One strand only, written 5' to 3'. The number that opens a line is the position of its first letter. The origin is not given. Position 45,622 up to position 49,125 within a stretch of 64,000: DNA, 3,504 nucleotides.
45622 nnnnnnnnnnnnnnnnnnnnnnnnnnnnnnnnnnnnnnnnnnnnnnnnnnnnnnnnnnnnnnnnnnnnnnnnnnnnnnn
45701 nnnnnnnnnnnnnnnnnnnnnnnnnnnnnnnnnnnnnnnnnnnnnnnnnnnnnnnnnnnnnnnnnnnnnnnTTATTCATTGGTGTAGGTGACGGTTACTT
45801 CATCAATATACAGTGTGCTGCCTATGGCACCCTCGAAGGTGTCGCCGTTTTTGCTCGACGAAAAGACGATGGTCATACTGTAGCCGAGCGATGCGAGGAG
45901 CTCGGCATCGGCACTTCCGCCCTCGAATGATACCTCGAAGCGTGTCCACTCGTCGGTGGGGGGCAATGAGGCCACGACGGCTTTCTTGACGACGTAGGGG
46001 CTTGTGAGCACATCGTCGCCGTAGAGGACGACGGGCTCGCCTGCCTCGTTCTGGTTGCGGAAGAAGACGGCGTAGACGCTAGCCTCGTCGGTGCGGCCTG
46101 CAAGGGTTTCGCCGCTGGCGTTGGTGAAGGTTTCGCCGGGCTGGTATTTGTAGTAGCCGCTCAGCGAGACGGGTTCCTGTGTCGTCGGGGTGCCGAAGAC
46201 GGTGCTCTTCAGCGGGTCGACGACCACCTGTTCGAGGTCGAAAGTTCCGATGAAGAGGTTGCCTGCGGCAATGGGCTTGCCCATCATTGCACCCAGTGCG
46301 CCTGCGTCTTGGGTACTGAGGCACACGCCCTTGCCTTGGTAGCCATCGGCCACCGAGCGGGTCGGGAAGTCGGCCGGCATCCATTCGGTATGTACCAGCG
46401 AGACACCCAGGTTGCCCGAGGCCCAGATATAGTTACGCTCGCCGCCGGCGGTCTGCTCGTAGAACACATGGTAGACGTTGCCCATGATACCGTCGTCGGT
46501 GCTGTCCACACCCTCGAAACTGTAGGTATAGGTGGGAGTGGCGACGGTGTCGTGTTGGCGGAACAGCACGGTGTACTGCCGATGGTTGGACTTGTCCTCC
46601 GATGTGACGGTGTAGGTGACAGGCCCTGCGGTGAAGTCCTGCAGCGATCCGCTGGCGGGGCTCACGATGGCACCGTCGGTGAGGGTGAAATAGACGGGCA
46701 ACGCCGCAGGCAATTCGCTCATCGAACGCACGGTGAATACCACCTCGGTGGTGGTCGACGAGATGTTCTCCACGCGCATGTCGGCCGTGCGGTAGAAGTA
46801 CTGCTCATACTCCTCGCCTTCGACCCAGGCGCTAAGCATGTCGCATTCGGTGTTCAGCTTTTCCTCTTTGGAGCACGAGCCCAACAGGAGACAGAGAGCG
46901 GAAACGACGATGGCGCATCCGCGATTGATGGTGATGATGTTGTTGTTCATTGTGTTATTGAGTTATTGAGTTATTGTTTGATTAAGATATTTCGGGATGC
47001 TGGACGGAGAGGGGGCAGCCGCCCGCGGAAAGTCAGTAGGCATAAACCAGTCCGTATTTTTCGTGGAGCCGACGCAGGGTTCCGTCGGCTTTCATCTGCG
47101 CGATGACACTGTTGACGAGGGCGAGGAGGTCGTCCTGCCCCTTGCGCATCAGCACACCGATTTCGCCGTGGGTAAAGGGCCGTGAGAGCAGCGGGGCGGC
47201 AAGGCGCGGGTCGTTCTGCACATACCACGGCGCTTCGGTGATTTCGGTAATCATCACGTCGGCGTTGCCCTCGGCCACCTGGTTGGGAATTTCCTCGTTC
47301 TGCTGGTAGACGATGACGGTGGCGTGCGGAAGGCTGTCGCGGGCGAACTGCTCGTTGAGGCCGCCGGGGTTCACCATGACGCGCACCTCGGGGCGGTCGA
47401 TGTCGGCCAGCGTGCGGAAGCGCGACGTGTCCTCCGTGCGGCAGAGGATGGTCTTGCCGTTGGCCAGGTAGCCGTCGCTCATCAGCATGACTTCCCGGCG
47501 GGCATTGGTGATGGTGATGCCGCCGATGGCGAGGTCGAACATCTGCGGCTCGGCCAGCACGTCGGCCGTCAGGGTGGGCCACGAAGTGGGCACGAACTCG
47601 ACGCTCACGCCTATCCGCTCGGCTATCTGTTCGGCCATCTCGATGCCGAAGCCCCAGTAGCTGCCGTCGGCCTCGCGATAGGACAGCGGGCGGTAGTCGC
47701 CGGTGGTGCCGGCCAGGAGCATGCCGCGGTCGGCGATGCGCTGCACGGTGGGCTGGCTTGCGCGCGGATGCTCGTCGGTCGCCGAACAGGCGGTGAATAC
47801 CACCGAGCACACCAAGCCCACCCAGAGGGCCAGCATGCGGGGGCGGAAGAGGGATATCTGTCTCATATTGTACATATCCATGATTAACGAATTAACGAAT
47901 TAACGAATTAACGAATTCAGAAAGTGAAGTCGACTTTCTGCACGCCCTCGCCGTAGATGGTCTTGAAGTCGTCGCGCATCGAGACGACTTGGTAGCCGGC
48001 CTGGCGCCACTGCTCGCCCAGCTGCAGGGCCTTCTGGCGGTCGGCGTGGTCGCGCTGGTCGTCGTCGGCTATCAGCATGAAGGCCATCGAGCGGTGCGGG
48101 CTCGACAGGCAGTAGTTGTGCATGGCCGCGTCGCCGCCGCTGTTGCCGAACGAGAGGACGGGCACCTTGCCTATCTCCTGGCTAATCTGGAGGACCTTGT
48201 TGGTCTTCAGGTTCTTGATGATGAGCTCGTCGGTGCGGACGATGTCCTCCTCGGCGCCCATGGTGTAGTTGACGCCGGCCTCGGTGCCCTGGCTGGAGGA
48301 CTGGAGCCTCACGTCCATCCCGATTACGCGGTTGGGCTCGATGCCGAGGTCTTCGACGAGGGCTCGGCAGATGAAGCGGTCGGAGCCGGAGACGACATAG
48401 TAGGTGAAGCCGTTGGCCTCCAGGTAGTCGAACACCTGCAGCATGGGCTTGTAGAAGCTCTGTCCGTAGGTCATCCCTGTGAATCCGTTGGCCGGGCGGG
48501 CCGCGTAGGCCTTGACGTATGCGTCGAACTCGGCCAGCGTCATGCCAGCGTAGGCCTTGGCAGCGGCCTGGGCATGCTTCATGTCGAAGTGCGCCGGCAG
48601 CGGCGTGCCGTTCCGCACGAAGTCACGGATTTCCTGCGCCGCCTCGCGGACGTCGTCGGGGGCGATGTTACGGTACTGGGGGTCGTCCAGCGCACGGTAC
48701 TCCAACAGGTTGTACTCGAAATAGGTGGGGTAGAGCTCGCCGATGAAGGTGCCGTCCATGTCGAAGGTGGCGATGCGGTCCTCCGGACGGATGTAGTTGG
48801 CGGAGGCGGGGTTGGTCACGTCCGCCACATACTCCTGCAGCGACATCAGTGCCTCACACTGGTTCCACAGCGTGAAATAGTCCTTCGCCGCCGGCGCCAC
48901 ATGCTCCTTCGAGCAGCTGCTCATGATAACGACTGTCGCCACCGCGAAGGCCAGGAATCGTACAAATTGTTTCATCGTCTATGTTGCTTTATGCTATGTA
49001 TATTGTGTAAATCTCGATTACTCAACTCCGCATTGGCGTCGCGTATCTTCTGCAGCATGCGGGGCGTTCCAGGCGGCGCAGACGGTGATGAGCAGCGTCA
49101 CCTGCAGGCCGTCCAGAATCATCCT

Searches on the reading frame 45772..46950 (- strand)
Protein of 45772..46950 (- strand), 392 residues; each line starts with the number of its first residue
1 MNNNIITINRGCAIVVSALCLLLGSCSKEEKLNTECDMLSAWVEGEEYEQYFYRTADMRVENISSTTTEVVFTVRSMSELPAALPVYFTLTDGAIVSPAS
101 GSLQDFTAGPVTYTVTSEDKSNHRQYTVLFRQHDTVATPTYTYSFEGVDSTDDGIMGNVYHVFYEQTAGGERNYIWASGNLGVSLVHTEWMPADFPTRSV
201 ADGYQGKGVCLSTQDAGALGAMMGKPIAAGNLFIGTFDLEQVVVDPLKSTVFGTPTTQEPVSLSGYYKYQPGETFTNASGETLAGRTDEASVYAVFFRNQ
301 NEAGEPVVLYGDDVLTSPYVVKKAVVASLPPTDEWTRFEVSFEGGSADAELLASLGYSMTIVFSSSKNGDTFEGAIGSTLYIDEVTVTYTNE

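Call 3: search_protein_families(library=pfam, proteins=[window:45772-46950:-], max_evalue=0.01)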
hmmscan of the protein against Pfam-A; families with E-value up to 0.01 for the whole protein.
window:45772-46950:- (392 aa): 1 family
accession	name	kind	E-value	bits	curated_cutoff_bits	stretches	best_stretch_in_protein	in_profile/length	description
PF13201.12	PCMD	-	3.9e-66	223.6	28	1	156-387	12-233/234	Putative carbohydrate metabolism domain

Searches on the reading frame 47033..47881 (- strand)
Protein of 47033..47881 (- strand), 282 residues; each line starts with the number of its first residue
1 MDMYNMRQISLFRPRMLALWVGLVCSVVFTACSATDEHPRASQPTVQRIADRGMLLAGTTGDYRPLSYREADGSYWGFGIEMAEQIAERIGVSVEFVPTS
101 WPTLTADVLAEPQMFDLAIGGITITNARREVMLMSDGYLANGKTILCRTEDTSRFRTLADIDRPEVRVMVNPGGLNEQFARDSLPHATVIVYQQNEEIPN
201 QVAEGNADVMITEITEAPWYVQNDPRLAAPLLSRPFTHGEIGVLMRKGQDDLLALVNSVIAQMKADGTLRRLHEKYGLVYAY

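Call 29: search_protein_families(library=pfam, proteins=[window:47033-47881:-], max_evalue=0.001)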
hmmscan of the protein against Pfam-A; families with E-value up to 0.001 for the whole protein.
window:47033-47881:- (282 aa): 2 families
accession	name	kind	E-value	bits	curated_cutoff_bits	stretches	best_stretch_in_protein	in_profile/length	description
PF00497.25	SBP_bac_3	-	8.4e-31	106.9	26.4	1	57-277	3-130/132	Bacterial extracellular solute-binding proteins, family 3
PF10613.14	Lig_chan-Glu_bd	-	5.7e-05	23.6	30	0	100-150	66-114/115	Ligated ion channel L-glutamate- and glycine-binding site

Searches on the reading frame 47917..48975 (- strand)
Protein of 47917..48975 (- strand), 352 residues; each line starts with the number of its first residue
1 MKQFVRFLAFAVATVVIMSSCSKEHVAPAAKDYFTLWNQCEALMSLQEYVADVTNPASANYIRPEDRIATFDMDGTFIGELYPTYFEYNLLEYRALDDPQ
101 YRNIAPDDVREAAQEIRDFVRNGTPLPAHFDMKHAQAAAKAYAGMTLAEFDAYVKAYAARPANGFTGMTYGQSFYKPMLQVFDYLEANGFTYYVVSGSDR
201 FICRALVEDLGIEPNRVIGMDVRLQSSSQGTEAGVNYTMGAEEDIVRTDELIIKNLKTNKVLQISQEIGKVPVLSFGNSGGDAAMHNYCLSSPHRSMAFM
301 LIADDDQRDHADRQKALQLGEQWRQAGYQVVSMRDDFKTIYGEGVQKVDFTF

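Call 29: search_protein_families(library=pfam, proteins=[window:47917-48975:-], max_evalue=0.001)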
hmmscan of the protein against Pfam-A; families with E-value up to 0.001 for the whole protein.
window:47917-48975:- (352 aa): 1 family
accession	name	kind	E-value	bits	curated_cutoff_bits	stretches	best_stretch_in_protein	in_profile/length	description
PF12710.13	HAD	-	1.5e-05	25.9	27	1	69-223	1-133/189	haloacid dehalogenase-like hydrolase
